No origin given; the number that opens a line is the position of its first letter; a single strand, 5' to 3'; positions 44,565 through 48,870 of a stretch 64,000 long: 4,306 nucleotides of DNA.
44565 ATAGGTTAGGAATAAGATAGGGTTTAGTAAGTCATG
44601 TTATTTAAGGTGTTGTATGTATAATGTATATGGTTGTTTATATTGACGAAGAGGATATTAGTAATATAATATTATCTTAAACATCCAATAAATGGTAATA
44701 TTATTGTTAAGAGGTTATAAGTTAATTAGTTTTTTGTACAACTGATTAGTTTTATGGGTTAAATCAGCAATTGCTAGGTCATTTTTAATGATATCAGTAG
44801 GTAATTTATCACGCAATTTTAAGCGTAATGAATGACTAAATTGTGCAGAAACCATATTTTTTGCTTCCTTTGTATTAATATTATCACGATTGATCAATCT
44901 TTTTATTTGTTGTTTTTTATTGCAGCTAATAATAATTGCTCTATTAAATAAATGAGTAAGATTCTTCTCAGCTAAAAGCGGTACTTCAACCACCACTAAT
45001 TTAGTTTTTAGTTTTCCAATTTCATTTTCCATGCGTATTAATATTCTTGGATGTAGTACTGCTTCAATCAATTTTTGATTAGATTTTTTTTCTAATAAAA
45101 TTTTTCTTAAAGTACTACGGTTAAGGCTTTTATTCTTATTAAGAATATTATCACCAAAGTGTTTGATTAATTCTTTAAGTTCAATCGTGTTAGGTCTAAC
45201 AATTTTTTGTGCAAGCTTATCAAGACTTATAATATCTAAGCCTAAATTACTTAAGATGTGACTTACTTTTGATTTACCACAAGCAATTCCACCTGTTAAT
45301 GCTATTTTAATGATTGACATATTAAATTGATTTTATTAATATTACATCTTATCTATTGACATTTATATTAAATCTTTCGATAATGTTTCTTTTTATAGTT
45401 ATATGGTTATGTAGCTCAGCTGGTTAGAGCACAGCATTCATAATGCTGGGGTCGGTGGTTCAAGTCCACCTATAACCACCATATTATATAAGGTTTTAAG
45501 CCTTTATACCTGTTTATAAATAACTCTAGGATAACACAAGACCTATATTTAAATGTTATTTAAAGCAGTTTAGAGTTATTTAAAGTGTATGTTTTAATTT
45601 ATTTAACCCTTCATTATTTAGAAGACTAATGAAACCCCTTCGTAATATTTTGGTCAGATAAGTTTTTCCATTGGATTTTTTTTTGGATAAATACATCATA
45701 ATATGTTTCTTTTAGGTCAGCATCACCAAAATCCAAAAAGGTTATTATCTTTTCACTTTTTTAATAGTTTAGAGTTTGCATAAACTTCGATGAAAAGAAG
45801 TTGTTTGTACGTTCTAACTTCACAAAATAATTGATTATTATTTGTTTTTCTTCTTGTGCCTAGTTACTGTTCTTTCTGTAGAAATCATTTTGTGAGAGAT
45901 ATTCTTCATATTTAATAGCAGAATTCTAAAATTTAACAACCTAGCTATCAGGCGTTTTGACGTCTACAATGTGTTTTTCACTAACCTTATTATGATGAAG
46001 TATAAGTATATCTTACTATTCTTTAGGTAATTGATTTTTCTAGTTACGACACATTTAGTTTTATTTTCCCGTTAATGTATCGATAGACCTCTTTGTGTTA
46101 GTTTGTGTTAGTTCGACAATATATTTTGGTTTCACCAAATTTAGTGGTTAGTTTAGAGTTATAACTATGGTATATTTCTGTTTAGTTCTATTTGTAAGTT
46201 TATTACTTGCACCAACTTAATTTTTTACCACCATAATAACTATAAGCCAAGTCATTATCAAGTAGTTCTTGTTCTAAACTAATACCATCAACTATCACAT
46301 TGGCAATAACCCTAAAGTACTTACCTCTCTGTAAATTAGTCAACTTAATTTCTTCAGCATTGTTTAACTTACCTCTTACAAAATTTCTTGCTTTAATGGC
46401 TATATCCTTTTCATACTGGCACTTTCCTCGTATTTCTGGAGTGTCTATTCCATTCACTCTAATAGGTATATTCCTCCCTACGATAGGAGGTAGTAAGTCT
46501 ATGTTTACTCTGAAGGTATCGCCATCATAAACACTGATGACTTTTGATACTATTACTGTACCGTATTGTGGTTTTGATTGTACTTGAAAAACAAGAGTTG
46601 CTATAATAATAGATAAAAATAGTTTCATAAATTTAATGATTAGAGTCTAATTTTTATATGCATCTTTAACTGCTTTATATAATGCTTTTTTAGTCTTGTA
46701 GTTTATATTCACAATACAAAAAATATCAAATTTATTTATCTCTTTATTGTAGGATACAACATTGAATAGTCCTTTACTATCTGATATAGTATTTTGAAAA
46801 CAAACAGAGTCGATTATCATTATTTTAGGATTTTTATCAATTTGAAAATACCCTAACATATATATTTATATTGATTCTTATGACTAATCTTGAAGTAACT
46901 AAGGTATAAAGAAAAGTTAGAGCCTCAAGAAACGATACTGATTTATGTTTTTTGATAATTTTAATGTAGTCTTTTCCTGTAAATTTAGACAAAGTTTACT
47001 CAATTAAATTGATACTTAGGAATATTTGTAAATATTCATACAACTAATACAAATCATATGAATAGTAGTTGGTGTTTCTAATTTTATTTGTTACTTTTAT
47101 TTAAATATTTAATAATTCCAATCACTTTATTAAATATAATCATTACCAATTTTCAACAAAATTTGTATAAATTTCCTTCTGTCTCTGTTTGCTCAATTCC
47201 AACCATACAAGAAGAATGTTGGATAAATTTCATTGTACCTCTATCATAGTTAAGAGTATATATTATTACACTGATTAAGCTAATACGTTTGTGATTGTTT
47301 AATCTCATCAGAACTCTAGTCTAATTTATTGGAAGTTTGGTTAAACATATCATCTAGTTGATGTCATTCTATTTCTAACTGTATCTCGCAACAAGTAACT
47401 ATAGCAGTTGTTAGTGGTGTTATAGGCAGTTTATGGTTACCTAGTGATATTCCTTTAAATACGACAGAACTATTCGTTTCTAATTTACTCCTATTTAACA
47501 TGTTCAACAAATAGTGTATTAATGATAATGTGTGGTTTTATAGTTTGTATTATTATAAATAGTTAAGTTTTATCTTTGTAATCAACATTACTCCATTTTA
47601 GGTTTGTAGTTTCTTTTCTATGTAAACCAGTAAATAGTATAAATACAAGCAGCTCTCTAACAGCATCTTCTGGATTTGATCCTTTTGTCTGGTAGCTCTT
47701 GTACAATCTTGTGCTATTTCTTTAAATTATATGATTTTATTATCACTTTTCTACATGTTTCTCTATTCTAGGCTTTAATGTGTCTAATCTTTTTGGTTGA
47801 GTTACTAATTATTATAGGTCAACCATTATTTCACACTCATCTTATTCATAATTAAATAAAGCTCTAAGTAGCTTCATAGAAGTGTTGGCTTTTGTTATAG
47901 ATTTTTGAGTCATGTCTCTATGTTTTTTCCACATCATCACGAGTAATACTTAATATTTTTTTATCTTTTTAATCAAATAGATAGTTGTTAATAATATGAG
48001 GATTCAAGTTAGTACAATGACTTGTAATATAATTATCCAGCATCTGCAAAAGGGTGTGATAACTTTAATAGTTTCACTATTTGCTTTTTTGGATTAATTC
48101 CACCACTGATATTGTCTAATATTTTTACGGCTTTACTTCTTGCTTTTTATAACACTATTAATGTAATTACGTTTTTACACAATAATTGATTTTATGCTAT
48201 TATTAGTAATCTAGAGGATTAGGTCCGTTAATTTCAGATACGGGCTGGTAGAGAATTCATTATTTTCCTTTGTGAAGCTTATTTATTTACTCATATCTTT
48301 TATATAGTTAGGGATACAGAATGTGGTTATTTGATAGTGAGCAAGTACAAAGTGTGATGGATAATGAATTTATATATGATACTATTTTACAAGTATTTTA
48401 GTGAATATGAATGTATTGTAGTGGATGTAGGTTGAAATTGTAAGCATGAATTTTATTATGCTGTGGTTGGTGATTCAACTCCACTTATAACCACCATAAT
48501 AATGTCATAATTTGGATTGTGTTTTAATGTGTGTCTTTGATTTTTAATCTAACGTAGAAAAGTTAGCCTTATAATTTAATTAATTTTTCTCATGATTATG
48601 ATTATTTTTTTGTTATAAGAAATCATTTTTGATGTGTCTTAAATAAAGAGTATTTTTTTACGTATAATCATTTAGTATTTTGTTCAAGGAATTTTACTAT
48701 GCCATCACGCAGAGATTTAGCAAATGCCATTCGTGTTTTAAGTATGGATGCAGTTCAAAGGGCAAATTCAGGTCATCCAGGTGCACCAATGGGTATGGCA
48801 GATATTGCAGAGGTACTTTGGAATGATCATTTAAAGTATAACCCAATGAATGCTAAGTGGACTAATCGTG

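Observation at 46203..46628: A domesticated secreted thermonuclease is the only clearly intact gene of the dead island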

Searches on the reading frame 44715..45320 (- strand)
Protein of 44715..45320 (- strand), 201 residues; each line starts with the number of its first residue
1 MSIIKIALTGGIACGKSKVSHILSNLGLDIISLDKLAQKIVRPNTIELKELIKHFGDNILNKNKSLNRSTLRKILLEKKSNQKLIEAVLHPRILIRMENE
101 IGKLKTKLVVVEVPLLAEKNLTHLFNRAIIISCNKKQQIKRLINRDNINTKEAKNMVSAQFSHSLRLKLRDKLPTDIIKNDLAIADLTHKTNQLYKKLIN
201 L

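Call 4: search_protein_families(library=pfam, proteins=[window:44715-45320:-], max_evalue=0.01)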
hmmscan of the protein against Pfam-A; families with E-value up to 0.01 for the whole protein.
window:44715-45320:- (201 aa): 3 families
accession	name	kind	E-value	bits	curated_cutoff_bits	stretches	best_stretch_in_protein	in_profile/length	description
PF01121.26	CoaE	-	3.5e-48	164.1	27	1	6-184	3-178/180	Dephospho-CoA kinase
PF13238.12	AAA_18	-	0.00018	22.4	29.4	1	6-155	1-121/128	AAA domain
PF13189.12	Cytidylate_kin2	-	0.0045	17.6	28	0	6-158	2-144/176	Cytidylate kinase-like family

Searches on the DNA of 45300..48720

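Call 74: search_rna_families(source=window, start=45300, end=48720, threshold=evalue, max_evalue=0.1)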
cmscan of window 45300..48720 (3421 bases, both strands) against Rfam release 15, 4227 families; matches with E-value up to 0.1: 3.
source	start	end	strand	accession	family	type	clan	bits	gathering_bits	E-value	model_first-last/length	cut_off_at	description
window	45405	45478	+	RF00005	tRNA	Gene; tRNA;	CL00001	69.1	29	2.9e-14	1-71/71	no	tRNA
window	45444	45584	-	RF02194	HPnc0260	Gene; antisense;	-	45.9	59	0.0029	1-156/156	no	Bacterial antisense RNA HPnc0260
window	45405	45479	-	RF04354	Plastid-ycf2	Cis-reg;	-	33.3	65.7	0.00024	1-75/75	no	Plastid-ycf2 5UTR RNA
